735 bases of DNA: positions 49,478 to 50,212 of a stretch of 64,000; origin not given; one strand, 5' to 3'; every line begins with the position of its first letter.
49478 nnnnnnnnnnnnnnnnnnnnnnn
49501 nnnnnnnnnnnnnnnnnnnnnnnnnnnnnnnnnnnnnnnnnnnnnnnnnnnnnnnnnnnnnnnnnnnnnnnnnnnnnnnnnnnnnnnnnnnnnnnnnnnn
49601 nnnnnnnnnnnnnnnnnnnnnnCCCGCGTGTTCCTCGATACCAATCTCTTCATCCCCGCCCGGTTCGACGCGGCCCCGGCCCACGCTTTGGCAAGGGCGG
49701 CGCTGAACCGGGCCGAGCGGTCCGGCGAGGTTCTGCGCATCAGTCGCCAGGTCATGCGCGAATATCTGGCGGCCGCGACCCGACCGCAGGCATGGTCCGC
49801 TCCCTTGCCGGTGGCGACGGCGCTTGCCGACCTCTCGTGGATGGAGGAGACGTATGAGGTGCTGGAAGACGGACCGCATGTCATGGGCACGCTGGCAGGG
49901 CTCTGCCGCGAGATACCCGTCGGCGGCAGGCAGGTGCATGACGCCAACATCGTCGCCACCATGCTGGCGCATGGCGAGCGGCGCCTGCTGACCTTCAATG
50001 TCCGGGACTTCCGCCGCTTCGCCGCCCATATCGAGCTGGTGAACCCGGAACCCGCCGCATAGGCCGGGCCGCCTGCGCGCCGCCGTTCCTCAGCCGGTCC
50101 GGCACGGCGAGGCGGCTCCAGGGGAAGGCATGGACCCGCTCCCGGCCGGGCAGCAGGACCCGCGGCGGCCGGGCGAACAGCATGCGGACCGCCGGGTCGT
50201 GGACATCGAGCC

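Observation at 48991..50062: PIN (VapC) toxin paired with a large unrecognised partner, with its own AT-rich sigma70-like promoter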

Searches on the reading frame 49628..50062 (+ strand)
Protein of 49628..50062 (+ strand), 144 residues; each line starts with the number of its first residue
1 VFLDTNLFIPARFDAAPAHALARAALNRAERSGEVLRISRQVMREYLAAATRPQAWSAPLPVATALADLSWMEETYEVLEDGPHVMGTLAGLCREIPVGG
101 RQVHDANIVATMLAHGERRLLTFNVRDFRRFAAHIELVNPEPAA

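Call 4: search_protein_families(library=ncbifam, proteins=[window:49628-50062:+], max_evalue=1)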
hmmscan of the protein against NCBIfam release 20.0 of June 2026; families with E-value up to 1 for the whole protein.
window:49628-50062:+ (144 aa): 2 families
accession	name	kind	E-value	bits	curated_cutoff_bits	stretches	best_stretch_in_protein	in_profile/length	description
TIGR00028.1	Mtu_PIN_fam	subfamily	5e-14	52.7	73.6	1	2-133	4-134/143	TA system VapC family ribonuclease toxin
TIGR02040.1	PpsR-CrtJ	equivalog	0.12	11.4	275.4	1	104-133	337-366/442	transcriptional regulator PpsR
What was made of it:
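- On NCBIfam TIGR00028 Mtu_PIN_fam: 52.7 bits, E = 5e-14 (call 4).
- Checked: TIGR00028 scores 52.7 bits, below its cut-off of 73.6 (call 4).
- The PIN scores below the TIGR00028 cut-off (call 4).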

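Call 5: search_protein_families(library=pfam, proteins=[window:49628-50062:+], max_evalue=1)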
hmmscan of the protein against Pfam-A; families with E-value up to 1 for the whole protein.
window:49628-50062:+ (144 aa): 3 families
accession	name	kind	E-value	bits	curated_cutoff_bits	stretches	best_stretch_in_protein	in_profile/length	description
PF01850.27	PIN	-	1.7e-07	32.3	23.6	1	1-132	1-118/120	PIN domain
PF13338.12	AbiEi_4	-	0.018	15.6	25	1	19-40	22-43/49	Transcriptional regulator, AbiEi antitoxin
PF13470.12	PIN_3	-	0.21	12.9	27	1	2-55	3-55/115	PIN domain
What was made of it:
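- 49628..50062 (+): PIN (VapC-like) toxin gene, GTG start 5 nt after the antitoxin stop codon. PF01850 and TIGR00028 matches (calls 4, 5).
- On Type II VapBC toxin-antitoxin system: PF01850 scores 32.3 bits against a cut-off of 23.6 (call 5).
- Closest known: AbiEi/AbiEii. Different: The only AbiEi_4 hit came from the PIN protein itself, at E = 0.018 and below the cut-off (call 5).
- Checked: PIN is confirmed: PF01850, 32.3 bits against a cut-off of 23.6 (call 5).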

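Call 6: search_protein_families(library=padloc, proteins=[window:49628-50062:+], max_evalue=1)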
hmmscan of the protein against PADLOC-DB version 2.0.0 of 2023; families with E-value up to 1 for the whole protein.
window:49628-50062:+ (144 aa): 0 families

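Call 16: search_solved_structures(query=window:49628-50059:+, max_evalue=1, show_alignments=3)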
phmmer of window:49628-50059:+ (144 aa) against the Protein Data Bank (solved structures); distinct sequences matched with E-value up to 1: 0.
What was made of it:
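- Tried and rejected: The single PIN sequence found nothing (call 16).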

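Call 17: find_homologous_proteins(query=window:49628-50059:+)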
Query window:49628-50059:+ (144 aa): 1968 proteins with E <= 0.001 among 2082 candidates; the best 120 are listed.
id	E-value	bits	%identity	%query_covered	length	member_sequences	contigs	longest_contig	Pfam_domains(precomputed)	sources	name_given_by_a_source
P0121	3.6e-84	297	94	100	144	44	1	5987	PF01850.28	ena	-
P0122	6.0e-83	293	94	100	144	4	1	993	PF01850.28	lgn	-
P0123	7.6e-83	293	94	100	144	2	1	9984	PF01850.28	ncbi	-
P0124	2.2e-82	291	94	100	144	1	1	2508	PF01850.28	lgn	-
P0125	5.4e-78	277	88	100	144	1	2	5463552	PF01850.28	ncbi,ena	-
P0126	9.7e-77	273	88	100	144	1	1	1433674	PF01850.28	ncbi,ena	-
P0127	2.6e-75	269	85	100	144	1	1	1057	PF01850.28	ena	-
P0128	6.0e-75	267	85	100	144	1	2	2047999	PF01850.28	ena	-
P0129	9.7e-75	267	85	100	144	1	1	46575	PF01850.28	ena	-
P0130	1.4e-74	266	84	100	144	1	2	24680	PF01850.28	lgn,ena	-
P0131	1.8e-74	266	86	97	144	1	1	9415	PF01850.28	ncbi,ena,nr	ncbi:MAG: PIN domain-containing protein [Alphaproteobacteria bacterium]|nr:PIN domain-containing pro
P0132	1.9e-74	266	83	100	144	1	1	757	PF01850.28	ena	-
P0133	2.6e-74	265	83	100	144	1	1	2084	PF01850.28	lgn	-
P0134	3.6e-74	265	83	99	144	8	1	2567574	PF01850.28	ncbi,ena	-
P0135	4.4e-74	265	84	99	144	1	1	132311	PF01850.28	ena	-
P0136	4.7e-74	264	85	100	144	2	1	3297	PF01850.28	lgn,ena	-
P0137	6.2e-74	264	85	100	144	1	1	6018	PF01850.28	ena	-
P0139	9.9e-73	260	84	97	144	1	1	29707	PF01850.28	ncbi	-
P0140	1.9e-72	259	84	100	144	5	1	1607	PF01850.28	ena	-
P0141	7.2e-71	254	81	100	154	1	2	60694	PF01850.28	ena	-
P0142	9.0e-71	254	79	100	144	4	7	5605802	PF01850.28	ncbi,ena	-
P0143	4.9e-69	248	78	100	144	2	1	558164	PF01850.28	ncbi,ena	-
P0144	1.2e-65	237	81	87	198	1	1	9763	PF01850.28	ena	-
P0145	1.7e-65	237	75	100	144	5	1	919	PF01850.28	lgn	-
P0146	2.8e-63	230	74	100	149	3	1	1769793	PF01850.28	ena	-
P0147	2.7e-59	217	73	97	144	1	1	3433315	PF01850.28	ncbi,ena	-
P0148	2.7e-58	213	72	99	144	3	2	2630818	PF01850.28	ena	-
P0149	8.8e-58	212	71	100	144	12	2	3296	PF01850.28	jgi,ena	-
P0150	2.1e-57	211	70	100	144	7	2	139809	PF01850.28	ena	-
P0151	2.3e-57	210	70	99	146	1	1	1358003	PF01850.28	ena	-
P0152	2.7e-57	210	70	100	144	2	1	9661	PF01850.28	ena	-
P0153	6.9e-56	206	68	97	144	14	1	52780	PF01850.28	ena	-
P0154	3.9e-55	203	69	99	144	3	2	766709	PF01850.28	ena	-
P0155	5.0e-55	203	64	99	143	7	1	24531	PF01850.28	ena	-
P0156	2.5e-54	201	66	97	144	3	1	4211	PF01850.28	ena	-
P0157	3.1e-54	200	67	98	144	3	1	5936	PF01850.28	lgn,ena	-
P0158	9.7e-54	199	65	98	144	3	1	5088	PF01850.28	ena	-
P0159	9.9e-54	199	64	99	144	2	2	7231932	PF01850.28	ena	-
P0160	2.1e-53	198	67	96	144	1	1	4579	PF01850.28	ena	-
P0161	2.9e-53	197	64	99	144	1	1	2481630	PF01850.28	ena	-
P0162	6.0e-53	196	63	100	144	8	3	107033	PF01850.28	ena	-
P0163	7.2e-53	196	62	99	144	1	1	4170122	PF01850.28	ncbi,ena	-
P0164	9.5e-53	196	64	98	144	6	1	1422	PF01850.28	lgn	-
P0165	1.3e-52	195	64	98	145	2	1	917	PF01850.28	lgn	-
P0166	1.4e-52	195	64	99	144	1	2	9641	PF01850.28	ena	-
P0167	2.3e-52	194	63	99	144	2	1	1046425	PF01850.28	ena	-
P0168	3.3e-52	194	64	97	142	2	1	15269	PF01850.28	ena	-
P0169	1.1e-51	192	62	100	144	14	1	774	PF01850.28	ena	-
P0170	1.2e-51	192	62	98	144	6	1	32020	PF01850.28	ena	-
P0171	1.3e-51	192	65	98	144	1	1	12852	PF01850.28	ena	-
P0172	3.3e-51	191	63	98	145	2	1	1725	PF01850.28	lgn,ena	-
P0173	3.4e-51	190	62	99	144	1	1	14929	PF01850.28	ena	-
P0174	3.4e-51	190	63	100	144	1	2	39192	PF01850.28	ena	-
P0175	4.9e-51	190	67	96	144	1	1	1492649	PF01850.28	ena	-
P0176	5.9e-51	190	60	98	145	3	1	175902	PF01850.28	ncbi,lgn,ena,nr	ncbi:MAG: type II toxin-antitoxin system VapC family toxin [bacterium]|nr:type II toxin-antitoxin sy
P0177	9.3e-51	189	63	97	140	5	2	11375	PF01850.28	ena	-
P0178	9.9e-51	189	63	97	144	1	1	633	PF01850.28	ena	-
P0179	1.0e-50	189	62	98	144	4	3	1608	PF01850.28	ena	-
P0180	1.2e-50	189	65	98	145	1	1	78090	PF01850.28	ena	-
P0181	1.5e-50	188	63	98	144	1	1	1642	PF01850.28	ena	-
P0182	1.6e-50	188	62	98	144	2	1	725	PF01850.28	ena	-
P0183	1.9e-50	188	62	98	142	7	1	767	PF01850.28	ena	-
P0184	1.9e-50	188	62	98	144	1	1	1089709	PF01850.28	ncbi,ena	-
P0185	2.5e-50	188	64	97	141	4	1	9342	PF01850.28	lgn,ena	-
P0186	2.5e-50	188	62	97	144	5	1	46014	PF01850.28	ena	-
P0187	2.6e-50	188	63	98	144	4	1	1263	PF01850.28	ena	-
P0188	3.5e-50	187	63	100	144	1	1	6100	PF01850.28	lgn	-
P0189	3.8e-50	187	63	97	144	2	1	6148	PF01850.28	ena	-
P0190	4.1e-50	187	64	98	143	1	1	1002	PF01850.28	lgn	-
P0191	4.6e-50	187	64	96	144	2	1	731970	PF01850.28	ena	-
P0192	4.8e-50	187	62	98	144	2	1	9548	PF01850.28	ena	-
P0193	5.1e-50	187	62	98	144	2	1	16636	PF01850.28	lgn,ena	-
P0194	5.8e-50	186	61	97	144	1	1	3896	PF01850.28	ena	-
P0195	6.2e-50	186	65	100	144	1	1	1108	PF01850.28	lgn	-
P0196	6.3e-50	186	62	100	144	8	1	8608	PF01850.28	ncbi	-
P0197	6.4e-50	186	62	98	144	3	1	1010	PF01850.28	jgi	-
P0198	6.4e-50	186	64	96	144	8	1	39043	PF01850.28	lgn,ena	-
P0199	7.1e-50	186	62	97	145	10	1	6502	PF01850.28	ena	-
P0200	7.4e-50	186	66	96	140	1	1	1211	PF01850.28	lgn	-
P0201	7.8e-50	186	63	97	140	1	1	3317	PF01850.28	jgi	jgi:predicted nucleic acid-binding protein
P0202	8.3e-50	186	63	97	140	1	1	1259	PF01850.28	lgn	-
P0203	8.8e-50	186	63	98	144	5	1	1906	PF01850.28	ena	-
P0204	1.0e-49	186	62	99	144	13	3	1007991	PF01850.28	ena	-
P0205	1.1e-49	186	63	97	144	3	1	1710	PF01850.28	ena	-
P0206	1.2e-49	185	64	97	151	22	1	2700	PF01850.28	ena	-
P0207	1.2e-49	185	60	97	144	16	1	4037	PF01850.28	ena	-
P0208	1.2e-49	185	63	100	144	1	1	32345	PF01850.28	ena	-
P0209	1.3e-49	185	63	97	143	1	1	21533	PF01850.28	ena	-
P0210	1.5e-49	185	62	99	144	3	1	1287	PF01850.28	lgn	-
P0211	1.6e-49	185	60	98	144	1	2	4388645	PF01850.28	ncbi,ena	-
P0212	1.7e-49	185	63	97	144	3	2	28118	PF01850.28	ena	-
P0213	1.9e-49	185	62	98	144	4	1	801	PF01850.28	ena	-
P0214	2.1e-49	185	64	97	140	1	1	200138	PF01850.28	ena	-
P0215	2.2e-49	185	62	98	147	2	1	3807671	PF01850.28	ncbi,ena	-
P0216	2.2e-49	185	62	99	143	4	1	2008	PF01850.28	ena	-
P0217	2.5e-49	184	65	97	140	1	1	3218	PF01850.28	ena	-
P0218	2.6e-49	184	63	98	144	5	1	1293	PF01850.28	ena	-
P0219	3.0e-49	184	60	100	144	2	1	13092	PF01850.28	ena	-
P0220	4.1e-49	184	62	99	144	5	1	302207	PF01850.28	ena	-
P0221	4.2e-49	184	61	99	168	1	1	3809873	PF01850.28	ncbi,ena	-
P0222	4.5e-49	184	61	99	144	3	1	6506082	PF01850.28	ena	-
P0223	4.7e-49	184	57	97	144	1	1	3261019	PF01850.28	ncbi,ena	-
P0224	4.7e-49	184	62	96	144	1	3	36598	PF01850.28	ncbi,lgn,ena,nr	ncbi:MAG: PIN domain-containing protein [Rhodospirillaceae bacterium]|nr:PIN domain-containing prote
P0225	5.0e-49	183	60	97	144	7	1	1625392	PF01850.28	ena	-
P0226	5.3e-49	183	61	98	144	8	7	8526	PF01850.28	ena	-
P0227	5.4e-49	183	63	97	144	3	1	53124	PF01850.28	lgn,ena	-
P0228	6.0e-49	183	62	98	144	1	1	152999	PF01850.28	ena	-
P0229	7.3e-49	183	60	100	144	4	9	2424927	PF01850.28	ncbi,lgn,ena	-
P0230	8.2e-49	183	60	97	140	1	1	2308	PF01850.28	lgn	-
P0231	8.7e-49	183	62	98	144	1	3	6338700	PF01850.28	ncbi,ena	-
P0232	8.9e-49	183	62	97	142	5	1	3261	PF01850.28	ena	-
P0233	9.0e-49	183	64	97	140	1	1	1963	PF01850.28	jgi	jgi:predicted nucleic acid-binding protein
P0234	9.1e-49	183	63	97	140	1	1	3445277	PF01850.28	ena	-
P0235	9.6e-49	183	63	100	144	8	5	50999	PF01850.28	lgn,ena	-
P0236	9.6e-49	183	62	100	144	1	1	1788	PF01850.28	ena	-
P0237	1.0e-48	182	64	96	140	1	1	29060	PF01850.28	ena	-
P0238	1.0e-48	182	64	96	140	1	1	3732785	PF01850.28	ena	-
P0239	1.1e-48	182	64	95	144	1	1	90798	PF01850.28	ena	-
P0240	1.1e-48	182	63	97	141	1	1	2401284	PF01850.28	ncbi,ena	-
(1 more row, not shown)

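Call 19: find_encoding_contigs(protein=P0234, flank=3000, max_places=3)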
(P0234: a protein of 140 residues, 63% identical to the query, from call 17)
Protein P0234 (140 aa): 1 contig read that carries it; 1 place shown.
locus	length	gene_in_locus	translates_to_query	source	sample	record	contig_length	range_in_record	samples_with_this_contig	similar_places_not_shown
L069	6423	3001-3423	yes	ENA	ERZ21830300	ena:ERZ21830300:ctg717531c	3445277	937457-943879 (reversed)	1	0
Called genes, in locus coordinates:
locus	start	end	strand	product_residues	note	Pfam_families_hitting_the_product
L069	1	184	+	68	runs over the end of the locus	-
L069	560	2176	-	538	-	PF00005:ABC_tran, PF03308:MeaB (faint), PF13555:AAA_29 (faint), PF02463:SMC_N (faint), PF13304:AAA_21 (faint), PF12848:ABC_tran_Xtn, PF00005:ABC_tran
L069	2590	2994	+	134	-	PF24698:DUF7662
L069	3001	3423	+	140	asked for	PF01850:PIN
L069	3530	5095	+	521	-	-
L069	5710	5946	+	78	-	-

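Call 50: search_solved_structures(query=A2, max_evalue=0.1, show_alignments=2)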
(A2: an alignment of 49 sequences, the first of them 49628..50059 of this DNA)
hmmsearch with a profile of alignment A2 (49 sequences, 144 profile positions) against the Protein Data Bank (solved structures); distinct sequences matched with E-value up to 0.1: 2.
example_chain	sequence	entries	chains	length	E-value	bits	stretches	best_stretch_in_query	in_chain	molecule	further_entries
7vwo_A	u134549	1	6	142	2.3e-08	37.1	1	2-118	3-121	Ribonuclease VapC43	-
5k8j_B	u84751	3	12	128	0.08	15.8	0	70-129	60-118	Ribonuclease VapC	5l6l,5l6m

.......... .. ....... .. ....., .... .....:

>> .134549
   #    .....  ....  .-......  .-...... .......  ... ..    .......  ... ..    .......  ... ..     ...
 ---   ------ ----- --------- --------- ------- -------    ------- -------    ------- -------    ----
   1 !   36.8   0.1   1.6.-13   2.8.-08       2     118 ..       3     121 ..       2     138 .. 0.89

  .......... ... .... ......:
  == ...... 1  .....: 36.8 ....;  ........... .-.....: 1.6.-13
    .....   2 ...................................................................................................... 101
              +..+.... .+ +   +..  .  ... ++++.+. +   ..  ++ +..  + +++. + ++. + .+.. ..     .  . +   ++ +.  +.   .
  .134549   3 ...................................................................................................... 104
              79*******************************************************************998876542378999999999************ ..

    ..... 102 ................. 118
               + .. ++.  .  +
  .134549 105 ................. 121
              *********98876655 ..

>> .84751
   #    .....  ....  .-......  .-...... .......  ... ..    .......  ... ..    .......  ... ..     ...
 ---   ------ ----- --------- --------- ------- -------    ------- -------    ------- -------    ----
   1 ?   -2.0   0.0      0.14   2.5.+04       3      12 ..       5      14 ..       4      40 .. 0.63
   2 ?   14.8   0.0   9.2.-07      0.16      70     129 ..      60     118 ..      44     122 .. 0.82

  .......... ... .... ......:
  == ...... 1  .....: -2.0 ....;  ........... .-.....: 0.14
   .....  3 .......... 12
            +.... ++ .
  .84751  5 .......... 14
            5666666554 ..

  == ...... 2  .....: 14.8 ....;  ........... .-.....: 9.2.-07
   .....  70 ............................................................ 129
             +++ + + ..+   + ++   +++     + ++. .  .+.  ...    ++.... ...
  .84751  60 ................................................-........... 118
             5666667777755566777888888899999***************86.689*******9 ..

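Call 51: search_dna_similar(query=window:49628-50059:+, collection=plasmids, mode=protein, max_evalue=0.001, max_rows=25)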
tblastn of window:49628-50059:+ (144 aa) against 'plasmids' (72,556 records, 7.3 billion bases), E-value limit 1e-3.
Records with a match: 12; places in all: 12; records where one place covers at least 80% of the query: 4.
Best place of each record, by identity: <60% 12.
By first word of the organism name: Planktothrix 3; Nostoc 2; Synechocystis 2; Acaryochloris 1; Planctomycetes 1; Dolichospermum 1; Deinococcus 1; Calothrix 1.
By predicted mobility (MOB-suite, as given by PLSDB): non-mobilizable 7; mobilizable 3; conjugative 2.
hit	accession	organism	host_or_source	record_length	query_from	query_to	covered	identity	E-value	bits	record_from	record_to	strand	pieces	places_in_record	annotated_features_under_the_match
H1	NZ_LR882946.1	Planktothrix agardhii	-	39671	2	140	97%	30.7%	2e-7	56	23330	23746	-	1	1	type II toxin-antitoxin system VapC family toxin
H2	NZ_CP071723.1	Acaryochloris sp. 'Moss Beach'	culture,intertidal zone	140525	1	141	98%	29.6%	8e-9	60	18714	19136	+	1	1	type II toxin-antitoxin system VapC family toxin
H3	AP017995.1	Planktothrix agardhii NIES-204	-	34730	2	140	97%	30.0%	2e-6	53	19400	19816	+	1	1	hypothetical protein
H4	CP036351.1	Planctomycetes bacterium K2D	-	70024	32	140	76%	38.2%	2e-10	64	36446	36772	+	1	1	vapC: tRNA(fMet)-specific endonuclease VapC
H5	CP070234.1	Dolichospermum sp. DET69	freshwater metagenome,metagenomic ...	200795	2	141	97%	26.2%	2e-5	50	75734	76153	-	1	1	type II toxin-antitoxin system VapC family toxin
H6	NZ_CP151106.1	Nostoc sp. UHCC 0302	isolated culture,lake sediment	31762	33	140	75%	33.9%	7e-6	51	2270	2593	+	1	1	type II toxin-antitoxin system VapC family toxin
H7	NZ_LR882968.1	Planktothrix pseudagardhii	-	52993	33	140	75%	32.1%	2e-6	53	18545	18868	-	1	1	type II toxin-antitoxin system VapC family toxin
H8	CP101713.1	Synechocystis sp. B12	cell culture,mangrove water from the ...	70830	36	140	73%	31.1%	3e-7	55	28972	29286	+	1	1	PIN domain-containing protein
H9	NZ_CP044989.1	Deinococcus sp. AJ005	single cell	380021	33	140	75%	30.1%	6e-8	57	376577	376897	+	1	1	type II toxin-antitoxin system VapC family toxin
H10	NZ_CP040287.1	Nostoc sp. C057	Phaeoceros,pure culture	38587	38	140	72%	31.5%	2e-4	47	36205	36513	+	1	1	PIN domain-containing protein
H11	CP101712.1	Synechocystis sp. B12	cell culture,mangrove water from the ...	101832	33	141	76%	26.4%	8e-6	51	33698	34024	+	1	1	type II toxin-antitoxin system VapC family toxin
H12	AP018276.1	Calothrix sp. NIES-4101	-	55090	38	128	63%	31.4%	1e-3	45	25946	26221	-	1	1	hypothetical protein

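Call 53: get_annotated_region(hit=H2, flank=1200)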
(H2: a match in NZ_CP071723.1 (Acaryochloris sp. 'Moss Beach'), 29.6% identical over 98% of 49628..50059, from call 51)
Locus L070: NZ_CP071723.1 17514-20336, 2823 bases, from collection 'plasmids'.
description: Acaryochloris sp. 'Moss Beach' plasmid pMB06, complete sequence
organism: Acaryochloris sp. 'Moss Beach' (NCBI taxid 2740837)
taxonomy: Bacteria; Cyanobacteriota; Cyanophyceae; Acaryochloridales; Acaryochloridaceae; Acaryochloris; Acaryochloris sp. 'Moss Beach'
host: -; source: culture,intertidal zone; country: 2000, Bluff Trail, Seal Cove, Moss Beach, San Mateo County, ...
typing (MOB-suite, as given by PLSDB): conjugative; relaxase MOBF; mating-pair formation MPF_T
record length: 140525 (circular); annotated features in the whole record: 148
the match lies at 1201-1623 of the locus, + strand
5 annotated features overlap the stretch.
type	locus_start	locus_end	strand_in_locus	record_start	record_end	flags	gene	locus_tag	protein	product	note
CDS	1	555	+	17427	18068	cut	-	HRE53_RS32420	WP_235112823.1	ParA family protein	-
CDS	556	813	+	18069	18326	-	-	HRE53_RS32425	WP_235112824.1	hypothetical protein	-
CDS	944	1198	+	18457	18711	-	-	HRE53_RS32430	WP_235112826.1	hypothetical protein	-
CDS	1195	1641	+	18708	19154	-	-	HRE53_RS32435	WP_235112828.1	type II toxin-antitoxin system VapC family toxin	-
CDS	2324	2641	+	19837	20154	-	-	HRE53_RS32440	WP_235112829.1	hypothetical protein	-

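Call 54: get_annotated_region(hit=H4, flank=1200)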
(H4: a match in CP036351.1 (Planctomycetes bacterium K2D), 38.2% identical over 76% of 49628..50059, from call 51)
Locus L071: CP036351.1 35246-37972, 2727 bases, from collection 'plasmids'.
description: Planctomycetes bacterium K2D plasmid pK2D_1, complete sequence
organism: Planctomycetes bacterium K2D (NCBI taxid 2527962)
taxonomy: Bacteria; Planctomycetota; ; ; ; ; Planctomycetes bacterium K2D
host: -; source: -; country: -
typing (MOB-suite, as given by PLSDB): mobilizable; relaxase MOBF
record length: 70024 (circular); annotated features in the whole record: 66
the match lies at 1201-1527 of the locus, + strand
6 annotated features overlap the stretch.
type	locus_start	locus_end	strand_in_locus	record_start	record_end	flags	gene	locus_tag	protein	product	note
CDS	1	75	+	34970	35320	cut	dnaG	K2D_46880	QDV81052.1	DNA primase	-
CDS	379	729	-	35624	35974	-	-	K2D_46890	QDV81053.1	hypothetical protein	-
CDS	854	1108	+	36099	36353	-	-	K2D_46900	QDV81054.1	hypothetical protein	-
CDS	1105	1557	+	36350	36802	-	vapC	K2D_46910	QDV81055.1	tRNA(fMet)-specific endonuclease VapC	-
CDS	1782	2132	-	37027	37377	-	-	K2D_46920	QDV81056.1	Glyoxalase-like domain protein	-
CDS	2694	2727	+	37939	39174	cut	merA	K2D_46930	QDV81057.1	Mercuric reductase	-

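Call 55: get_annotated_region(hit=H9, flank=1200)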
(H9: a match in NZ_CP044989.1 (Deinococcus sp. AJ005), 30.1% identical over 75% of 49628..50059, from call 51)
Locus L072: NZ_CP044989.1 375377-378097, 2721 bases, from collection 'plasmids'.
description: Deinococcus sp. AJ005 plasmid p380k, complete sequence
organism: Deinococcus sp. AJ005 (NCBI taxid 2652443)
taxonomy: Bacteria; Deinococcota; Deinococci; Deinococcales; Deinococcaceae; Deinococcus; Deinococcus sp. AJ005
host: -; source: single cell; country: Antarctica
typing (MOB-suite, as given by PLSDB): non-mobilizable
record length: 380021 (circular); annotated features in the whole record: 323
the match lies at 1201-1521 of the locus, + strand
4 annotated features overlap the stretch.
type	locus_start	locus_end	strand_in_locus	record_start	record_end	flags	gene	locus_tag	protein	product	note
CDS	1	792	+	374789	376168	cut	preA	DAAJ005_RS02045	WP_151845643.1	NAD-dependent dihydropyrimidine dehydrogenase subunit PreA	GO:0006210 - thymine catabolic process [Evidence IEA]; GO:0006212 - uracil catabolic process [Evidence IEA]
CDS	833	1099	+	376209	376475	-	-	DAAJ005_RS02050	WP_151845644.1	hypothetical protein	-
CDS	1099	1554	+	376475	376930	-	-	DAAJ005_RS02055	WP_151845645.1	type II toxin-antitoxin system VapC family toxin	-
CDS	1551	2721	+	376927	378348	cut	hydA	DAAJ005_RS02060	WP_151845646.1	dihydropyrimidinase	GO:0008152 - metabolic process [Evidence IEA]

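Call 59: search_protein_families(library=pfam, proteins=[L070:1195-1641:+, L071:1105-1557:+, L072:1099-1554:+], max_evalue=1)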
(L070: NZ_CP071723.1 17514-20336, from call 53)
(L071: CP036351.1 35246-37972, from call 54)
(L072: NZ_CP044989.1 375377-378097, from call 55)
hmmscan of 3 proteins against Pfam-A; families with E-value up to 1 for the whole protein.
L070:1195-1641:+ (148 aa): 4 families
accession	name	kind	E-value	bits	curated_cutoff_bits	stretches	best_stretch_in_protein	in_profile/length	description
PF01850.27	PIN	-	1.1e-11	45.8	23.6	1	3-134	1-117/120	PIN domain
PF13470.12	PIN_3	-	7.8e-06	27.1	27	1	3-129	2-115/115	PIN domain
PF18476.7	PIN_8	-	0.00029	21.3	26.1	1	3-80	2-74/227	PIN like domain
PF16289.11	PIN_12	-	0.004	18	32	1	3-55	1-52/172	PIN domain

L071:1105-1557:+ (150 aa): 3 families
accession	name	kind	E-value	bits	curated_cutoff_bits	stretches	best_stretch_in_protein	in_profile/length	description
PF01850.27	PIN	-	3.9e-09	37.6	23.6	1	2-134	1-118/120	PIN domain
PF18476.7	PIN_8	-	0.0019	18.7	26.1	1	1-49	1-46/227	PIN like domain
PF13470.12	PIN_3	-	0.0079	17.4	27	1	2-127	2-114/115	PIN domain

L072:1099-1554:+ (151 aa): 2 families
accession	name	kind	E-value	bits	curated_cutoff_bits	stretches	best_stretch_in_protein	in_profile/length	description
PF01850.27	PIN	-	1.9e-07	32.1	23.6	1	3-133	1-116/120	PIN domain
PF13470.12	PIN_3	-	0.012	16.9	27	1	2-91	1-75/115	PIN domain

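Call 60: get_annotated_region(hit=H1, flank=800)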
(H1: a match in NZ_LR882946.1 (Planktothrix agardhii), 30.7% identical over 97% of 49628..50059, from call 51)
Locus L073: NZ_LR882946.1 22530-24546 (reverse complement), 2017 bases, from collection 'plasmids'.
description: Planktothrix agardhii strain No.365 plasmid p2
organism: Planktothrix agardhii (NCBI taxid 1160)
taxonomy: Bacteria; Cyanobacteriota; Cyanophyceae; Oscillatoriales; Microcoleaceae; Planktothrix; Planktothrix agardhii
host: -; source: -; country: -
typing (MOB-suite, as given by PLSDB): non-mobilizable
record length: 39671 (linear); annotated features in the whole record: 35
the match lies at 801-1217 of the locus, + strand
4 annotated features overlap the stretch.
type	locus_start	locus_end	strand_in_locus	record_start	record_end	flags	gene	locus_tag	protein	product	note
CDS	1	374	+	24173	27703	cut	brxC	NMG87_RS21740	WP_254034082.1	BREX system P-loop protein BrxC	-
CDS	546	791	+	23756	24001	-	-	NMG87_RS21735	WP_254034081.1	hypothetical protein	-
CDS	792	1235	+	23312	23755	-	-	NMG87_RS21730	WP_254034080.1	type II toxin-antitoxin system VapC family toxin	-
CDS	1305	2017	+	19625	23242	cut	pglX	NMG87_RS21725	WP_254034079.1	BREX-1 system adenine-specific DNA-methyltransferase PglX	GO:0006306 - DNA methylation [Evidence IEA]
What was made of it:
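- A related SRExIY-antitoxin/VapC pair is embedded between brxC and pglX of a BREX system (call 60).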
